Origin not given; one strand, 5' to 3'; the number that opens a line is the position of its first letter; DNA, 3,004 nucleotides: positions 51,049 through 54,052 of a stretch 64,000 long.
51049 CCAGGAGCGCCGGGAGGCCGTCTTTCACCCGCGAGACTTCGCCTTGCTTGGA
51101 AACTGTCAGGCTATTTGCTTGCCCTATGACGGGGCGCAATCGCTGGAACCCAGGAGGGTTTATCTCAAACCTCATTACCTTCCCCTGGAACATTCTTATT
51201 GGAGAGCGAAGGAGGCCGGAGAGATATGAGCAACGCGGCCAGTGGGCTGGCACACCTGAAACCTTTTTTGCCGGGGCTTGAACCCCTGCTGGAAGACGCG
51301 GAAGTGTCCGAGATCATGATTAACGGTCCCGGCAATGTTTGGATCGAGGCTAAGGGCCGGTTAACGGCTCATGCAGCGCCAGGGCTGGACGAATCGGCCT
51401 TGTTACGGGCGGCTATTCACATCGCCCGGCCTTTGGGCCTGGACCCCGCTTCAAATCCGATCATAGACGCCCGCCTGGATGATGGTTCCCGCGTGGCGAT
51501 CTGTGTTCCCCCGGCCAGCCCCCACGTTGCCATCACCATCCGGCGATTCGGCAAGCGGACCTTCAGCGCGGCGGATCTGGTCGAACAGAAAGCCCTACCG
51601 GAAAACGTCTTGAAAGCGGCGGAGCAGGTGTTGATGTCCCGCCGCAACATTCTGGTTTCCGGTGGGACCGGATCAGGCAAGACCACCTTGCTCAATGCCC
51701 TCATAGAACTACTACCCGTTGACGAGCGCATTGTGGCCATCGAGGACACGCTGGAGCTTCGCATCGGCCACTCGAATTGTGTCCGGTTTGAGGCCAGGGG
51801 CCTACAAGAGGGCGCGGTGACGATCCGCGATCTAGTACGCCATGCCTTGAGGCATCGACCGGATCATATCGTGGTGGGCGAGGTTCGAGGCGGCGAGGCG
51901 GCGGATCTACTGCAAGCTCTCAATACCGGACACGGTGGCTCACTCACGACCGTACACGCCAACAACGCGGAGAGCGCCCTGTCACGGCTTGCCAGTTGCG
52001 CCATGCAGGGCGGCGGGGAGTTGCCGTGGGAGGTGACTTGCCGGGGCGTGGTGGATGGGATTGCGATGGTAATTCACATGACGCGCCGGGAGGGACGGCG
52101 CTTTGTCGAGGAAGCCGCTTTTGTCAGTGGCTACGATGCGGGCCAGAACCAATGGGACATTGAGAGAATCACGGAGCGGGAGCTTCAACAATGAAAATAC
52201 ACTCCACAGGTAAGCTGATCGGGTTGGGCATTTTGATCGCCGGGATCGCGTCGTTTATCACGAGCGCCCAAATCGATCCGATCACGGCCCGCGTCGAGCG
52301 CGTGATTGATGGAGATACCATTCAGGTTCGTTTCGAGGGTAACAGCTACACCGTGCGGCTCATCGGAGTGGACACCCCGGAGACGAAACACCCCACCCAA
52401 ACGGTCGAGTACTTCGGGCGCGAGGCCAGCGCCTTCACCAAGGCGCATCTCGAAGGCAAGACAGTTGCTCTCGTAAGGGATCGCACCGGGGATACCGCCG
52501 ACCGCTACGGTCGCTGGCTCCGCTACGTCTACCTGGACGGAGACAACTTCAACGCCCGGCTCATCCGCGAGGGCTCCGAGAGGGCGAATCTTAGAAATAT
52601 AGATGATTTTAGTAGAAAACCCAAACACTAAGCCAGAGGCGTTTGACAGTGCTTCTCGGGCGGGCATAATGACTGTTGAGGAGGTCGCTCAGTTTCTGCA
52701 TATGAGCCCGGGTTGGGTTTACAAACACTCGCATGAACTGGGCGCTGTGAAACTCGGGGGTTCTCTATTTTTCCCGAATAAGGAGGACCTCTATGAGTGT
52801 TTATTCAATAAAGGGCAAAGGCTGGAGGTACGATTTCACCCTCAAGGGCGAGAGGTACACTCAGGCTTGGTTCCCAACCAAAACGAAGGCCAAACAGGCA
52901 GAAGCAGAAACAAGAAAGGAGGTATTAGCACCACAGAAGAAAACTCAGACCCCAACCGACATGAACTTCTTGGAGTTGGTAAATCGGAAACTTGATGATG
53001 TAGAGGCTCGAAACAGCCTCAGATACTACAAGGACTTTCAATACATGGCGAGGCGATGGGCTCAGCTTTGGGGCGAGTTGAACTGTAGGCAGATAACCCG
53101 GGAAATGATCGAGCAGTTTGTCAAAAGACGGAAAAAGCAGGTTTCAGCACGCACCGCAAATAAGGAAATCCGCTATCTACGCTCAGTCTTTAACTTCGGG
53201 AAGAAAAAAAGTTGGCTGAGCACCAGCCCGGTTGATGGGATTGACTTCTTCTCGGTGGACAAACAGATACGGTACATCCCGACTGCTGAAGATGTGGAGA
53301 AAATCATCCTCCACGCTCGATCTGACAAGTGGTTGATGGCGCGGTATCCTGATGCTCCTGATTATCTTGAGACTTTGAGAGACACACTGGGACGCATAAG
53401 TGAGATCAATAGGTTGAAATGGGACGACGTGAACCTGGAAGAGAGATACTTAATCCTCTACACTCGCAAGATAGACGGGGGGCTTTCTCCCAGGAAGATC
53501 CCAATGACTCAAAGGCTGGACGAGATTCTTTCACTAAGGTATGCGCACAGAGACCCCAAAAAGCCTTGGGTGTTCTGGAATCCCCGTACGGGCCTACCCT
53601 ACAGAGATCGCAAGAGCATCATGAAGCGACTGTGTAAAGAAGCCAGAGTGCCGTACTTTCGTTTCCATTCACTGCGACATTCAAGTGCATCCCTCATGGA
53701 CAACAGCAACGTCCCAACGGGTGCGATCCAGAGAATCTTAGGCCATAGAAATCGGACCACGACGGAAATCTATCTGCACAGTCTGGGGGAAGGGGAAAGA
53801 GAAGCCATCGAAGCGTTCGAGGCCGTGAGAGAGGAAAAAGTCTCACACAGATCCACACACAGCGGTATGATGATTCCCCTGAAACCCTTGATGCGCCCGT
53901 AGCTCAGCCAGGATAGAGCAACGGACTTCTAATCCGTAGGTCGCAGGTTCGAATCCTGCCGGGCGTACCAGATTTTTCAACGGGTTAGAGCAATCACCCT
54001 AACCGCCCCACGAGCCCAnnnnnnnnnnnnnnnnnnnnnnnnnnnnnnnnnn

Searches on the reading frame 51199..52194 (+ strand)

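Call 24: search_protein_families(library=pfam, proteins=[window:51199-52194:+], max_evalue=0.001)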
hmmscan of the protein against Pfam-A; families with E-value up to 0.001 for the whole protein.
window:51199-52194:+ (331 aa): 7 families
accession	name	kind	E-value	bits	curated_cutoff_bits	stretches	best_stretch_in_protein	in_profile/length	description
PF00437.27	T2SSE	-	1e-48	166.3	24.9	1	28-270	9-261/370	Type II/IV secretion system protein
PF13555.12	AAA_29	-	1.3e-05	25.3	27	1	142-172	15-46/61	P-loop containing region of AAA domain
PF13401.12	AAA_22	-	4.1e-05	24.3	27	1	147-240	4-74/130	AAA domain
PF13191.12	AAA_16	-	0.00013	23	32.6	1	137-187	12-63/167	AAA ATPase domain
PF20720.3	nSTAND3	-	0.00025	21.2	27.2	1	136-182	5-52/155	Novel STAND NTPase 3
PF01580.24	FtsK_SpoIIIE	-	0.00045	20.2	24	1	147-169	39-60/221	FtsK/SpoIIIE family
PF13245.12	AAA_19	-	0.00079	20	25.1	0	143-175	6-38/134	AAA domain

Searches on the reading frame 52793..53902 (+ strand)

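Call 24: search_protein_families(library=pfam, proteins=[window:52793-53902:+], max_evalue=0.001)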
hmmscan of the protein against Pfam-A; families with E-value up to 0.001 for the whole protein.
window:52793-53902:+ (369 aa): 4 families
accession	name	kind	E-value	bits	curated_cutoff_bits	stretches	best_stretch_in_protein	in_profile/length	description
PF00589.27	Phage_integrase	-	2.8e-24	86.2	27.1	1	188-330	27-168/172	Phage integrase family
PF24624.1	Int_N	-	1.2e-05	26.4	27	1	88-151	32-97/100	Phage integrase, N-terminal domain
PF02899.23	Phage_int_SAM_1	-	1.6e-05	25.6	22.3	1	74-137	17-80/83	Phage integrase, N-terminal SAM-like domain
PF13102.12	Phage_int_SAM_5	-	6.8e-05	23.6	22.3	1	59-146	2-92/98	Phage integrase SAM-like domain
